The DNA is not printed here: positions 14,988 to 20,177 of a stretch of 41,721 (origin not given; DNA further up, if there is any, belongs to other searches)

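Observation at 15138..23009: Same-strand block of unrecognisable genes (731 aa, 74 aa, 1629 aa)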

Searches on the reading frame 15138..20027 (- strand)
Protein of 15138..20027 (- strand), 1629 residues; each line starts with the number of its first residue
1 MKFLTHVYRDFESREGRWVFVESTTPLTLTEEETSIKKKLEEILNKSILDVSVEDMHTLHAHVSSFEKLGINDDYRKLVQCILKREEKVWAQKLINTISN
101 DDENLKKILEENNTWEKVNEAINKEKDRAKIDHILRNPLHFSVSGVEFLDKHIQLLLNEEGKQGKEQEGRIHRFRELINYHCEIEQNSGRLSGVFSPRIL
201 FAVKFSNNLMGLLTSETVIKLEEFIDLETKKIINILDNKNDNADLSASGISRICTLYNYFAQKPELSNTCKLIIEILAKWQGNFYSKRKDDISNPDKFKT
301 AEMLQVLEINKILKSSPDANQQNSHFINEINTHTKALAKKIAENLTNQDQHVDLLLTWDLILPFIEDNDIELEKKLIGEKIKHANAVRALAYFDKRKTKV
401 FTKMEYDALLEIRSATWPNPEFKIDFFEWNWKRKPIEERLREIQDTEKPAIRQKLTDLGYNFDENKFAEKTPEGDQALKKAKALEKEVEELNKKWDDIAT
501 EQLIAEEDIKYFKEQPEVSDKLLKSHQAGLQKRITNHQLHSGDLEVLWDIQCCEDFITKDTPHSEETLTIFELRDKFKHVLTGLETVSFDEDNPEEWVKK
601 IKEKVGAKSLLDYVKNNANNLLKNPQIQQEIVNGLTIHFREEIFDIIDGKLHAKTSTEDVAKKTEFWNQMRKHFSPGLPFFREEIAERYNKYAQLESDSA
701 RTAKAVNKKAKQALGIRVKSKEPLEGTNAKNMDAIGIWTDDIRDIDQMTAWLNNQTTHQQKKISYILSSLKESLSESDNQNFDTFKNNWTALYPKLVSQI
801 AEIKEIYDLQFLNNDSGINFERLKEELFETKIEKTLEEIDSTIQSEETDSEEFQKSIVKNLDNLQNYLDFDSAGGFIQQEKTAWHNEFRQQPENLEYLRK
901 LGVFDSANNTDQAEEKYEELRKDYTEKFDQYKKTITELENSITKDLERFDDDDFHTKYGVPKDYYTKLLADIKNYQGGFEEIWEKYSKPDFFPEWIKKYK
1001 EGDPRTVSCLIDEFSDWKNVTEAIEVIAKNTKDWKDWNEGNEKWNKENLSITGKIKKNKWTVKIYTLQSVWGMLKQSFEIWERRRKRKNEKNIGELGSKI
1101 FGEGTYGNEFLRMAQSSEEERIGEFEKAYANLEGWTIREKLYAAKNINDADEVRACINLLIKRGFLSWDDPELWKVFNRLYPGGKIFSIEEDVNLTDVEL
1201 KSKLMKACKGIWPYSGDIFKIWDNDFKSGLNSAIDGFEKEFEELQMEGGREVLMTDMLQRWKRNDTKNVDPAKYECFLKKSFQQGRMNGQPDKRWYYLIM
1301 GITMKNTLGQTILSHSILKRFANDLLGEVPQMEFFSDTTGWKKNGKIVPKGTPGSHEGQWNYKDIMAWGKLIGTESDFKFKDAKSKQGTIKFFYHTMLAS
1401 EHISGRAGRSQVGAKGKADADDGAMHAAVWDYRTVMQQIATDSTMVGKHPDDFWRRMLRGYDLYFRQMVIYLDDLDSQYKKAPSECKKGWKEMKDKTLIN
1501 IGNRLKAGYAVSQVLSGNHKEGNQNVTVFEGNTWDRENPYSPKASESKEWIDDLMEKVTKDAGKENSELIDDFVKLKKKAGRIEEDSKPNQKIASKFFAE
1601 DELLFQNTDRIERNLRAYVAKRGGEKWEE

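Call 4: search_protein_families(library=pfam, proteins=[window:15138-20027:-], max_evalue=1)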
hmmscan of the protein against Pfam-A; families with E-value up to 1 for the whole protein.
window:15138-20027:- (1629 aa): 5 families
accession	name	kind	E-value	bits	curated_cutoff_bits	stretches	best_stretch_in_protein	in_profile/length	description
PF23124.1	Xre_MbcA_ParS-like_N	-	0.16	13.1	28.6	1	773-802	44-73/77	Antitoxin Xre/MbcA/ParS-like, N-terminal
PF19071.5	DUF5767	-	0.21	12.2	26.9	0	963-988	31-56/84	Family of unknown function (DUF5767)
PF14171.11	SpoIISA_toxin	-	0.54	10.4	27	0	801-941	68-203/243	Toxin SpoIISA, type II toxin-antitoxin system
PF00619.27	CARD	-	0.86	10.1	23.9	0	301-356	28-82/85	Caspase recruitment domain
PF04722.18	Ssu72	-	0.92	9.5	25.3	0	293-352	64-125/189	Ssu72-like protein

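Call 6: search_protein_families(library=ncbifam, proteins=[window:15138-20027:-], max_evalue=1)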
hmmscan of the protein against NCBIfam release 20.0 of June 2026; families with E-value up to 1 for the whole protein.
window:15138-20027:- (1629 aa): 1 family
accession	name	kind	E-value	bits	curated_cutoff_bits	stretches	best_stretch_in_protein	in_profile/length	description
NF006169.0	PRK08310.1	equivalog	0.023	14.1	391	0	648-716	240-308/395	amidase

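Call 7: search_protein_families(library=padloc, proteins=[window:15138-20027:-], max_evalue=1)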
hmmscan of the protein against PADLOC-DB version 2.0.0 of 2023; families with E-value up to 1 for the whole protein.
window:15138-20027:- (1629 aa): 0 families

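Call 8: search_solved_structures(query=window:15138-20027:-, max_evalue=1)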
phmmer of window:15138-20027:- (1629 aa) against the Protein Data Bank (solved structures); distinct sequences matched with E-value up to 1: 7.
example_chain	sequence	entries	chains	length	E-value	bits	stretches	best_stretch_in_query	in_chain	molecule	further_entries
3u7g_A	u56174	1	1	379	0.015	16.1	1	778-844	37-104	Bifunctional polynucleotide phosphatase/kinase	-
3u7e_B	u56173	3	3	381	0.015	16.1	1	778-844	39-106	Bifunctional polynucleotide phosphatase/kinase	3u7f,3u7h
1yj5_A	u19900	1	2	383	0.017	15.9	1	779-844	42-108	5' polynucleotide kinase-3' phosphatase catalytic domain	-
3zvn_A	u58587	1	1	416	0.019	15.8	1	779-844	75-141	BIFUNCTIONAL POLYNUCLEOTIDE PHOSPHATASE/KINASE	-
3zvl_A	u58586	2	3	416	0.019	15.7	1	779-844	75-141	BIFUNCTIONAL POLYNUCLEOTIDE PHOSPHATASE/KINASE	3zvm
4o6c_A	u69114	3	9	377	0.59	10.8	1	359-419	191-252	NS1 | West Nile Virus NS1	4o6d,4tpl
4o6d_B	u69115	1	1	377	0.59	10.8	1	359-419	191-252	NS1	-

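Call 10: find_homologous_proteins(query=window:15138-20027:-, max_evalue=0.001)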
Query window:15138-20027:- (1629 aa): 1 proteins with E <= 0.001 among 8000 candidates.
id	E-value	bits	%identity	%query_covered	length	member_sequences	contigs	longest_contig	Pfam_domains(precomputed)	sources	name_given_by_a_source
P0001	0.0e+0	3670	100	99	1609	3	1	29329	-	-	-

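Call 12: find_encoding_contigs(protein=P0001, flank=10000, max_places=6)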
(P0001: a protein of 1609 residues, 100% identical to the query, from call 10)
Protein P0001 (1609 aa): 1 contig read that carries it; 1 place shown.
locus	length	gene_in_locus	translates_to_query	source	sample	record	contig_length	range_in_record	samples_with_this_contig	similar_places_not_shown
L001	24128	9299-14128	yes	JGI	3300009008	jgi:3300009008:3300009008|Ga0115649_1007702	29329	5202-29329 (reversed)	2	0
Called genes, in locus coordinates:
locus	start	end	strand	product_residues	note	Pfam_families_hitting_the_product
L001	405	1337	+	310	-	PF01145:Band_7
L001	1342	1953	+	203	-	PF01797:Y1_Tnp (weak)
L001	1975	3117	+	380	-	PF00988:CPSase_sm_chain, PF00117:GATase, PF07722:Peptidase_C26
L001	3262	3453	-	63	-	-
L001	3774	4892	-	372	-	PF13167:GTP-bdg_N, PF16360:GTP-bdg_M, PF03193:RsgA_GTPase (faint), PF00009:GTP_EFTU (faint), PF01926:MMR_HSR1, PF02421:FeoB_N (weak), PF16897:MMR_HSR1_Xtn (faint)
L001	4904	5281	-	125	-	-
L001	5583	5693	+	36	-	-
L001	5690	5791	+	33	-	-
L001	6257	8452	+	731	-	-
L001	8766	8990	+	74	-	-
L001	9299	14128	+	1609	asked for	-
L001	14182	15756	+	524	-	PF01875:Memo, PF01871:AMMECR1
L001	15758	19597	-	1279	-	PF13589:HATPase_c_3 (faint)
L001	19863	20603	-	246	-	-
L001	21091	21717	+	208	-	-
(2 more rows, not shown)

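Call 15: search_protein_families(library=phrogs, proteins=[window:15138-20027:-], max_evalue=1)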
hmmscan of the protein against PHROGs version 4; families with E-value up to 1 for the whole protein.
window:15138-20027:- (1629 aa): 2 families
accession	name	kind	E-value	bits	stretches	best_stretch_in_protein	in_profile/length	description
phrog_809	-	transcription regulation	0.059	14.3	1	88-111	16-39/54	transcriptional regulator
phrog_21585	-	unknown function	0.15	13.1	1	729-767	29-67/75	-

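Call 36: search_solved_structures(query=A2, max_evalue=10)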
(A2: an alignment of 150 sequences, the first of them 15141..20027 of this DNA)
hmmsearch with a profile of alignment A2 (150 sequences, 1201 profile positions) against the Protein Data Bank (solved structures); distinct sequences matched with E-value up to 10: 111 (the best 60 are shown).
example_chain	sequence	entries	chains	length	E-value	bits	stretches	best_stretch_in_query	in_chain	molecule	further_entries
9h2j_N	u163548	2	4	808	7.1e-05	24.6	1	105-490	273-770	Protein Ac66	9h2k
8glv_Cp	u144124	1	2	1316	0.00026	22.8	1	105-539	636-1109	WD_REPEATS_REGION domain-containing protein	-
7tbo_A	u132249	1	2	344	0.00099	20.9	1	225-292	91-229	D12 LOV2-DARPin fusion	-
7tcd_A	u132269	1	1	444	0.0022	19.7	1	104-301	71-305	D13 LOV2-DARPin fusion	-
8xku_F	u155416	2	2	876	0.0028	19.4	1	139-266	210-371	Probable inactive ATP-dependent zinc metalloprotease FTSHI 2, chloroplastic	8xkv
1qvr_A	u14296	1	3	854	0.0031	19.2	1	118-343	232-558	ClpB protein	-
6v8i_CF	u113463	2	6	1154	0.0037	19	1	54-198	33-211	Tape Measure Protein, gp57 | Tape measure protein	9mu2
4tko_B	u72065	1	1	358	0.005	18.5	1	122-302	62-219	EmrA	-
7tbn_A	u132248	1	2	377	0.01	17.5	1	202-300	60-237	D11 LOV2-DARPin fusion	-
8wy1_A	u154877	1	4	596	0.011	17.4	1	117-287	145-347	Glycosyltransferase 36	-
6zz6_B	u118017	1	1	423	0.013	17.2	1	157-356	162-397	Structural maintenance of chromosomes protein 3,Structural maintenance of chromosomes prot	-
4hse_A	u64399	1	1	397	0.024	16.3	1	124-292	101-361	Chaperone protein ClpB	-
9uvy_A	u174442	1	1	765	0.046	15.4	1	50-349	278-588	Vasopressin V2 receptor,ARK1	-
9fqr_Hy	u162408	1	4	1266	0.046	15.3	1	33-461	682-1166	Dynein axonemal intermediate chain 3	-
6lsy_A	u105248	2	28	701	0.056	15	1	88-308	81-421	ATP-dependent Clp protease, ATP-binding subunit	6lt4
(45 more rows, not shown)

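Call 38: find_homologous_proteins(query=A2, max_evalue=0.00001)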
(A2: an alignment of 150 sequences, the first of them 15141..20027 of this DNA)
Query A2 (150 sequences) (1629 aa, profile of the alignment): 1 proteins with E <= 0.00001 among 8000 candidates.
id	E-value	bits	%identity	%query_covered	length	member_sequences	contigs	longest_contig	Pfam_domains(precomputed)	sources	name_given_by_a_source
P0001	8.8e-198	679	100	99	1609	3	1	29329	-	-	-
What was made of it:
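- Tried and rejected: Repeating it with the 150-sequence alignment also returned only self, so that search was wasted (call 38).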
